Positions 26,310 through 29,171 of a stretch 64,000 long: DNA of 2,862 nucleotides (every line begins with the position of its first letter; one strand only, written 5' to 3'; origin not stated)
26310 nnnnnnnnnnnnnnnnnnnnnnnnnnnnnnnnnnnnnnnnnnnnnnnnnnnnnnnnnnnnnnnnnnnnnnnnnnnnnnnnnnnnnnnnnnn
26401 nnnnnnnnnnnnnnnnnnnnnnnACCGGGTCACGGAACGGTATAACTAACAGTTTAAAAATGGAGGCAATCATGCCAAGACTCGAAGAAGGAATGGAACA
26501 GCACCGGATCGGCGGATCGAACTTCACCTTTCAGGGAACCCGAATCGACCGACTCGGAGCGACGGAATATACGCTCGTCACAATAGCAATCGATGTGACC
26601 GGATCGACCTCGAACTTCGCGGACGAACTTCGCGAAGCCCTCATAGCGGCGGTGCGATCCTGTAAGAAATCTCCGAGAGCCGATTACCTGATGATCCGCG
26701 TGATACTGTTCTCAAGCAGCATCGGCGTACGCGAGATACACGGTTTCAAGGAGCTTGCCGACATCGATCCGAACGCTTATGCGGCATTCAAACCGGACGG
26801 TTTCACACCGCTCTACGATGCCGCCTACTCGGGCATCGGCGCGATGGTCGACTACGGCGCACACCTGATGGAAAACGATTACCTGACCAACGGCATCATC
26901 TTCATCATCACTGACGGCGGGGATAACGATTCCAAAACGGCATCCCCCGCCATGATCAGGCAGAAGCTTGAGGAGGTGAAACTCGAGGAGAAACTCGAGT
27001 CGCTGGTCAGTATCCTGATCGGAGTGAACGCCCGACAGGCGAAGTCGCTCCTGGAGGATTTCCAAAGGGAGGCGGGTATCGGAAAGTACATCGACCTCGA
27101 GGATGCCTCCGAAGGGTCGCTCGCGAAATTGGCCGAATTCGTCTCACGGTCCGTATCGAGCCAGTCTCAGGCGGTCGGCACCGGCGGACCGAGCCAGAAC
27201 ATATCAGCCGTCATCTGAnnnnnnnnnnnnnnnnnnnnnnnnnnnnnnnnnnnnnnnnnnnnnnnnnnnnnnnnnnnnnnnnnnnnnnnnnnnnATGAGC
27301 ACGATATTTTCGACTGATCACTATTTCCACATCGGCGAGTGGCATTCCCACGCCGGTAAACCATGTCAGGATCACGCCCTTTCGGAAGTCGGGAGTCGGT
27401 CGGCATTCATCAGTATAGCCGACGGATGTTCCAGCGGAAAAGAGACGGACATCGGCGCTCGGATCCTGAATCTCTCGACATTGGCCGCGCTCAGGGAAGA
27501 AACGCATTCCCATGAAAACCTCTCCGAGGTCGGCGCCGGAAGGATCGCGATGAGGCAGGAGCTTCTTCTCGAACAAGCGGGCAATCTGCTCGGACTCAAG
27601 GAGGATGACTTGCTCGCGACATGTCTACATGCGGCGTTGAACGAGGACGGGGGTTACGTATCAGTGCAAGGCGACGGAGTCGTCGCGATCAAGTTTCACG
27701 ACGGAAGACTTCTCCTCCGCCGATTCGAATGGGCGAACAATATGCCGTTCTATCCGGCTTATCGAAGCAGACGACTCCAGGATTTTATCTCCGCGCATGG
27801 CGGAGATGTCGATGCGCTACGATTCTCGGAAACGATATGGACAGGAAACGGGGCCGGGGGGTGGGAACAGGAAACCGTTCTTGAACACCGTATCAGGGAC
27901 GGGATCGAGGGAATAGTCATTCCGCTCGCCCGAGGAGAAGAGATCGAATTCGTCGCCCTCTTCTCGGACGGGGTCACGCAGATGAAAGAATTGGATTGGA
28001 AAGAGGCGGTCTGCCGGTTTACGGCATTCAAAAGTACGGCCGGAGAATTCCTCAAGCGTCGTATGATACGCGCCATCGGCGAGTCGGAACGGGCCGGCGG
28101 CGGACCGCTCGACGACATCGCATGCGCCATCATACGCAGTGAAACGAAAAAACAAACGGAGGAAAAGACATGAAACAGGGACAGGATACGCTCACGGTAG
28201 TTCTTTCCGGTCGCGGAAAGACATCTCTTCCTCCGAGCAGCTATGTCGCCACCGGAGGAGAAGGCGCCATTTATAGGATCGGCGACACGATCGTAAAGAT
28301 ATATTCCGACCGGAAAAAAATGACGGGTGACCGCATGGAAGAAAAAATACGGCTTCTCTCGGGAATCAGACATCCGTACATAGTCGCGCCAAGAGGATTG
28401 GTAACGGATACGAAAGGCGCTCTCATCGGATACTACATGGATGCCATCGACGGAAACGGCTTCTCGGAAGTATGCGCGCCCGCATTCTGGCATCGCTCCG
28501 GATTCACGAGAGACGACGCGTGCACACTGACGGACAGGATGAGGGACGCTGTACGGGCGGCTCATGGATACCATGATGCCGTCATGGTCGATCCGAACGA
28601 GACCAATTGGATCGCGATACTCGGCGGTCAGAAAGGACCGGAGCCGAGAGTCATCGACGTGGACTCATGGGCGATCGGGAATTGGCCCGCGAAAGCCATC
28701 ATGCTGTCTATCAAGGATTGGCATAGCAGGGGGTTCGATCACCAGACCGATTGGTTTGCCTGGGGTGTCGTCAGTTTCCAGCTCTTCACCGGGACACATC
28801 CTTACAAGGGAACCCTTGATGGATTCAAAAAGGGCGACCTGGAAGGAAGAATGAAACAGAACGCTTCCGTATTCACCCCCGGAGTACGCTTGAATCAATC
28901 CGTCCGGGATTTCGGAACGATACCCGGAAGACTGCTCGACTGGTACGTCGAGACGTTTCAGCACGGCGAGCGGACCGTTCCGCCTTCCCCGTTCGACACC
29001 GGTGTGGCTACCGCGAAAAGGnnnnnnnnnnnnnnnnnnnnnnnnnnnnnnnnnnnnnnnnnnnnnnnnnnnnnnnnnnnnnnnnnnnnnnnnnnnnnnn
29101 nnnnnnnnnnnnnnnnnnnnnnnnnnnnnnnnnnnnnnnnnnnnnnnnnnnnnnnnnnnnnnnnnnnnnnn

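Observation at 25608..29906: TerY-P-type triad (vWA - PP2C phosphatase - Ser/Thr kinase) headed by an isochorismatase-family hydrolase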

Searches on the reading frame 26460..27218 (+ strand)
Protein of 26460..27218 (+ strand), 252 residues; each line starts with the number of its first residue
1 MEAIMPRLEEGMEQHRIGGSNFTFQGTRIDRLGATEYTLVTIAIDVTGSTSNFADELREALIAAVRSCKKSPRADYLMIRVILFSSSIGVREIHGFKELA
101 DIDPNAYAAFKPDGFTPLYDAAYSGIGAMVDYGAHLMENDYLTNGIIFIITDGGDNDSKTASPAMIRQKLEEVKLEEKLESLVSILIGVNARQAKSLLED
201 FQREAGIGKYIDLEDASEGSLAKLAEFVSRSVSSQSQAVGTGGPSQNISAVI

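Call 5: search_protein_families(library=pfam, proteins=[window:26460-27218:+], max_evalue=0.01)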
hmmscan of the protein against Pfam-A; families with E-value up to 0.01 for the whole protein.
window:26460-27218:+ (252 aa): 1 family
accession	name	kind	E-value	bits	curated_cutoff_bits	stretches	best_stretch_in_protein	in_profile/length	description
PF08080.17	zf-RNPHF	-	0.0092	16.1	22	0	11-27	16-32/36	RNPHF zinc finger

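Call 6: search_protein_families(library=padloc, proteins=[window:26460-27218:+], max_evalue=0.01)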
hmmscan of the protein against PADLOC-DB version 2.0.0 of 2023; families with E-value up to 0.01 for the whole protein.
window:26460-27218:+ (252 aa): 0 families

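Call 7: search_protein_families(library=ncbifam, proteins=[window:26460-27218:+], max_evalue=1)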
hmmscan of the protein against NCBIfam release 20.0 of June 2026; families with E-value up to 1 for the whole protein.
window:26460-27218:+ (252 aa): 1 family
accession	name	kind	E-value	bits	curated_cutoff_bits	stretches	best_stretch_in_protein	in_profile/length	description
NF010337.0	PRK13766.1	equivalog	0.054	11.6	610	1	129-202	671-744/781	Hef nuclease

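Call 8: search_protein_families(library=phrogs, proteins=[window:26460-27218:+], max_evalue=0.01)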
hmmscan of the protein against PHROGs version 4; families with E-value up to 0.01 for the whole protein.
window:26460-27218:+ (252 aa): 2 families
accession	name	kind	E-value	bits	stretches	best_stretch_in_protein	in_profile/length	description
phrog_7371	-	unknown function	1.3e-08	35.7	1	37-170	6-125/204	-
phrog_26613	-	unknown function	0.00068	20.1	1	108-175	91-151/345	-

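Call 16: search_solved_structures(query=window:26460-27218:+, max_evalue=1, show_alignments=2)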
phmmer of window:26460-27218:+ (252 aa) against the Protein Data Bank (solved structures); distinct sequences matched with E-value up to 1: 2.
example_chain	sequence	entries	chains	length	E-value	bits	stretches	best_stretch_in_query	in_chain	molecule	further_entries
7ouc_AAA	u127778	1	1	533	0.056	16.2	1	90-158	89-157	Putative FAD-dependent monooxygenase GrhO5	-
7oud_AAA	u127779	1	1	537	0.057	16.2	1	90-158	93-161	FAD-dependent monooxygenase GrhO5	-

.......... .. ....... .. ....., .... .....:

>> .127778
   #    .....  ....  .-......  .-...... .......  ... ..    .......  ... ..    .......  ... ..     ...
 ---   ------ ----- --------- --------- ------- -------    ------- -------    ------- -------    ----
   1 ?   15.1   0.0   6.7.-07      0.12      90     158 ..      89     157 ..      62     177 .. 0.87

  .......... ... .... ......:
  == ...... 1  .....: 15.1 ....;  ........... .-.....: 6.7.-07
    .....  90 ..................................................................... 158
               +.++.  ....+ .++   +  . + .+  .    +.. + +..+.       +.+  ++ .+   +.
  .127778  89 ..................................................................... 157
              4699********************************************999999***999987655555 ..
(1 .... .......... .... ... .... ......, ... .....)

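Call 37: find_homologous_proteins(query=window:26460-27218:+, max_evalue=0.001)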
Query window:26460-27218:+ (252 aa): 3257 proteins with E <= 0.001 among 4667 candidates; the best 120 are listed.
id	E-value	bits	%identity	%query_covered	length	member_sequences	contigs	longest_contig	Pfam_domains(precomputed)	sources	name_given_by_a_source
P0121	6.7e-155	531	100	98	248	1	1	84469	-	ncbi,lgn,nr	ncbi:MAG: hypothetical protein HGA31_00210 [Candidatus Moranbacteria bacterium]|nr:hypothetical prot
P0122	1.4e-99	350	64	98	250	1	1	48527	-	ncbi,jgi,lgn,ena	ncbi:MAG: hypothetical protein WCJ25_03720 [Candidatus Moraniibacteriota bacterium]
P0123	7.6e-99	348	65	98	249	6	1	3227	-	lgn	-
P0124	1.2e-98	347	64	98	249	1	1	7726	-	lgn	-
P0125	3.5e-97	342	63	98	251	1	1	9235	-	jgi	-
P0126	7.1e-96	338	65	98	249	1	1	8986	-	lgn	-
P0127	8.9e-96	338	62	98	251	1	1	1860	-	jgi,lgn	-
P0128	1.5e-95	337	65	98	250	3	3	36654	-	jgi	jgi:hypothetical protein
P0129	5.0e-95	335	63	98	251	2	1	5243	-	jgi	-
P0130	6.0e-95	335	66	98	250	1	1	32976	-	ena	-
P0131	1.8e-94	334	63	98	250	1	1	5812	-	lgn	-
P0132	2.7e-94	333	62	98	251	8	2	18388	-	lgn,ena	-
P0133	5.0e-94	332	65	96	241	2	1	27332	-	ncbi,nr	ncbi:MAG: hypothetical protein HZA37_01170 [Parcubacteria group bacterium]|nr:hypothetical protein [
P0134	9.5e-94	331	65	98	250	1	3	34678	-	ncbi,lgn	-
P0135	5.2e-93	329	63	98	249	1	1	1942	-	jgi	-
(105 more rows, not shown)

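Call 41: search_solved_structures(query=A2, max_evalue=1, show_alignments=1)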
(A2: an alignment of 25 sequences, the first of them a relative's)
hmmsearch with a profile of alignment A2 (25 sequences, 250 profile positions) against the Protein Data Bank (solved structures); distinct sequences matched with E-value up to 1: 0.

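Call 54: predict_structure(alignment_id=A2)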
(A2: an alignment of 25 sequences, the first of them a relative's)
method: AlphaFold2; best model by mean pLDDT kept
length: 248 residues; sequences in the alignment: 25
mean_pLDDT: 87.3   pTM: 0.85
mean pLDDT of the five models: 87.3, 87.1, 86.4, 85.5, 83.7
residues with pLDDT >= 90: 177; 70-90: 41; 50-70: 9; < 50: 21
segments of 3 or more residues with pLDDT < 50: 231-248
pLDDT, mean of each block of 10 residues (from residue 1): 78 93 93 96 94 93 85 95 96 95 95 97 97 95 93 95 95 93 88 95 93 80 58 46 37
secondary structure, 60 per line:
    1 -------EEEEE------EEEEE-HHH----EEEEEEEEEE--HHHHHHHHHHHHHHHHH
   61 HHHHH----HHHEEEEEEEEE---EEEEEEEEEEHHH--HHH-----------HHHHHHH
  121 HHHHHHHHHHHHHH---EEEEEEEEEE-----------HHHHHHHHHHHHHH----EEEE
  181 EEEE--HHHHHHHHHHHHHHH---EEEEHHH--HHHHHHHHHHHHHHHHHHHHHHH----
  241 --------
elements in order: E8-12 E19-23 E32-41 H44-65 E73-81 E85-94 H114-134 E138-147 H159-172 E177-184 H187-201 E205-208 H214-236

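Call 57: fold_search(model_id=the predicted structure, library=pdb)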
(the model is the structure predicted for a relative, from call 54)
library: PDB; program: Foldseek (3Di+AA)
matches with E <= 10: 1532; with E <= 0.001: 189
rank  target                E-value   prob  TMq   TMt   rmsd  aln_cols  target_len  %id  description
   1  9qh8_G                5.0e-08  1.00  0.46  0.45  12.9       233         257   18  reduced NorQ-NorD VWA domain complex from Paracoccus denitrificans (released 2026-03-25)
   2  9c4f_I                9.5e-08  1.00  0.52  0.65   4.5       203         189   16  Infectious B19V capsid (released 2024-10-16)
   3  6m3y                  1.0e-07  1.00  0.47  0.17  13.3       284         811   13  Crystal structure of pilus adhesin, SpaC from Lactobacillus rhamnosus GG - open conformation (released 2020-07-29)
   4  6fpy_B                1.1e-07  1.00  0.51  0.24  13.4       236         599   14  Inter-alpha-inhibitor heavy chain 1, wild type (released 2019-02-27)
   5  4f1j_A                1.4e-07  1.00  0.49  0.58   5.0       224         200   15  Crystal structure of the MG2+ loaded VWA domain of plasmodium falciparum trap protein (released 2013-01-30)
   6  4neh_A                1.4e-07  1.00  0.47  0.13  13.9       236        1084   14  An internal ligand-bound, metastable state of a leukocyte integrin, aXb2 (released 2014-01-15)
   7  4cn8                  1.5e-07  1.00  0.46  0.31   5.7       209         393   16  Structure of proximal thread matrix protein 1 (PTMP1) from the mussel byssus (released 2014-03-12)
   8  4cnb_A                1.7e-07  1.00  0.44  0.30   6.3       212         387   14  Structure of proximal thread matrix protein 1 (PTMP1) from the mussel byssus - Crystal form 2 (released 2014-03-12)
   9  6fpz_A                2.0e-07  1.00  0.52  0.24  13.5       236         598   13  Inter-alpha-inhibitor heavy chain 1, D298A (released 2019-02-27)
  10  5thp_O                2.0e-07  1.00  0.47  0.58   5.8       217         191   12  Rhodocetin in complex with the integrin alpha2-A domain (released 2017-08-02)
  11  9han_A                2.1e-07  1.00  0.42  0.44  10.3       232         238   14  Bovine collagen VI local refinement of C-terminal region (released 2025-08-20)
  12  1na5                  2.9e-07  1.00  0.48  0.58   5.6       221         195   14  INTEGRIN ALPHA M I DOMAIN (released 2003-05-20)
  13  1aox_A                3.1e-07  1.00  0.51  0.60   5.5       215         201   11  I DOMAIN FROM INTEGRIN ALPHA2-BETA1 (released 1998-11-25)
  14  6fpy_A                3.3e-07  1.00  0.52  0.24  13.4       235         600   14  Inter-alpha-inhibitor heavy chain 1, wild type (released 2019-02-27)
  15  5hj2_C                3.5e-07  1.00  0.47  0.56   5.8       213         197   12  Integrin alpha2beta1 I-domain (released 2017-04-12)
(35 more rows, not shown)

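Call 79: search_dna_similar(query=window:26472-27218:+, collection=phages, mode=protein, max_evalue=0.00001, max_rows=40)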
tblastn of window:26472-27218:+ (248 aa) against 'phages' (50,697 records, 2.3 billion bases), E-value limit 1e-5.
Records with a match: 3; places in all: 3; records where one place covers at least 80% of the query: 2.
Best place of each record, by identity: <60% 3.
By first word of the organism name: uncultured 3.
By host as written in the record: - 3.
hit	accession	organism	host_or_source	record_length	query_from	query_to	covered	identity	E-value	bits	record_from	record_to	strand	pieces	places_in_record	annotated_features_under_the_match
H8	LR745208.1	uncultured phage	metagenomic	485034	1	238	96%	49.4%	4e-54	192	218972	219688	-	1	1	record has no annotation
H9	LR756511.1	uncultured phage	metagenomic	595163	1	245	99%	44.6%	1e-44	165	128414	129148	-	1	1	record has no annotation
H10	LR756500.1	uncultured phage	metagenomic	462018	26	163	56%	28.8%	9e-9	61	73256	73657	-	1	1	record has no annotation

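Call 93: search_protein_families(library=padloc, proteins=[window:26472-27218:+], max_evalue=10)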
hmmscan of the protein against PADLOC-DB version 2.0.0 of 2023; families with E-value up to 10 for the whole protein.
window:26472-27218:+ (248 aa): 0 families

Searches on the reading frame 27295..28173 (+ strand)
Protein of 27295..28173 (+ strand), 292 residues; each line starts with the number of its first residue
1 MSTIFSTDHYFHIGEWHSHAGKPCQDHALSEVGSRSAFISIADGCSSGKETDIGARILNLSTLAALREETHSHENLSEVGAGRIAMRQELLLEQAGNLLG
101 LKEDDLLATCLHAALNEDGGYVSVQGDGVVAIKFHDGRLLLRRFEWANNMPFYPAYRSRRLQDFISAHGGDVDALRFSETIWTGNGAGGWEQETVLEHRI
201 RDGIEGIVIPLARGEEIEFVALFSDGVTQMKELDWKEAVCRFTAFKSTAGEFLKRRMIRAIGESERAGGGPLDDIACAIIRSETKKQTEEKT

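Call 5: search_protein_families(library=pfam, proteins=[window:27298-28173:+], max_evalue=0.01)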
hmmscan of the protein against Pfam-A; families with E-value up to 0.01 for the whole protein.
window:27298-28173:+ (291 aa): 1 family
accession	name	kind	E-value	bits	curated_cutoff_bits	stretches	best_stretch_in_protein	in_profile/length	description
PF13672.11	PP2C_2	-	1.4e-15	57.9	24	1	12-235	1-181/209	Protein phosphatase 2C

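Call 6: search_protein_families(library=padloc, proteins=[window:27298-28173:+], max_evalue=0.01)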
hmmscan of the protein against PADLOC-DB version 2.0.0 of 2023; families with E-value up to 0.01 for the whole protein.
window:27298-28173:+ (291 aa): 0 families

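Call 7: search_protein_families(library=ncbifam, proteins=[window:27298-28173:+], max_evalue=1)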
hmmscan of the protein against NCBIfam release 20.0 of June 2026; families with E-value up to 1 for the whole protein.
window:27298-28173:+ (291 aa): 0 families

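Call 8: search_protein_families(library=phrogs, proteins=[window:27298-28173:+], max_evalue=0.01)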
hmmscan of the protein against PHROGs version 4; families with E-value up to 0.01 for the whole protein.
window:27298-28173:+ (291 aa): 0 families

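Call 93: search_protein_families(library=padloc, proteins=[window:27295-28173:+], max_evalue=10)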
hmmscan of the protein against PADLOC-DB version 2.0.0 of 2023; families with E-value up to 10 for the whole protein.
window:27295-28173:+ (292 aa): 1 family
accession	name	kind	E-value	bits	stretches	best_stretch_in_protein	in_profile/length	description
PDLC00890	JAB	-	0.034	11.7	1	3-20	81-98/157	JAB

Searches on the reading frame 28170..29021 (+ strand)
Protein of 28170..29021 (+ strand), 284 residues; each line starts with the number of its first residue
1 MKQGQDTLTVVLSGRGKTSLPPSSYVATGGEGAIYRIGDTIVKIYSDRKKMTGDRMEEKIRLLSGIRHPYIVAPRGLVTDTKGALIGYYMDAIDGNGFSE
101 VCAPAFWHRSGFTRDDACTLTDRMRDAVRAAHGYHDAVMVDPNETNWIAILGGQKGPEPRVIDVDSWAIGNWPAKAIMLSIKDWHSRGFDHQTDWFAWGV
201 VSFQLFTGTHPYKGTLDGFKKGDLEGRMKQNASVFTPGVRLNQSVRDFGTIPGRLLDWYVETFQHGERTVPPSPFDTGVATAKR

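Call 93: search_protein_families(library=padloc, proteins=[window:28170-29021:+], max_evalue=10)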
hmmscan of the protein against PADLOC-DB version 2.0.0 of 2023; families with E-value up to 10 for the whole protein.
window:28170-29021:+ (284 aa): 8 families
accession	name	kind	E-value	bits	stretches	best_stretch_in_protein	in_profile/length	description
PDLC04138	mad6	-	3.4e-05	20.9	2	186-219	230-263/659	mads_6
PDLC04041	PD-T4-6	-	0.00031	18.1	1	27-214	37-236/443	-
PDLC04042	PD-T4-6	-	0.0028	15.3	2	187-215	187-215/292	-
PDLC04047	PD-T4-6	-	0.0038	14.3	1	190-215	190-215/327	-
PDLC04053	PD-T4-6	-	0.0051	14.3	1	189-216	188-215/311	-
PDLC04048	PD-T4-6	-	0.018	12.4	1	189-214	189-214/354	-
PDLC04054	PD-T4-6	-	0.029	11.8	1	188-214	189-215/347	-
PDLC04040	PD-T4-6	-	0.038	10.7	1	188-214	181-207/547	-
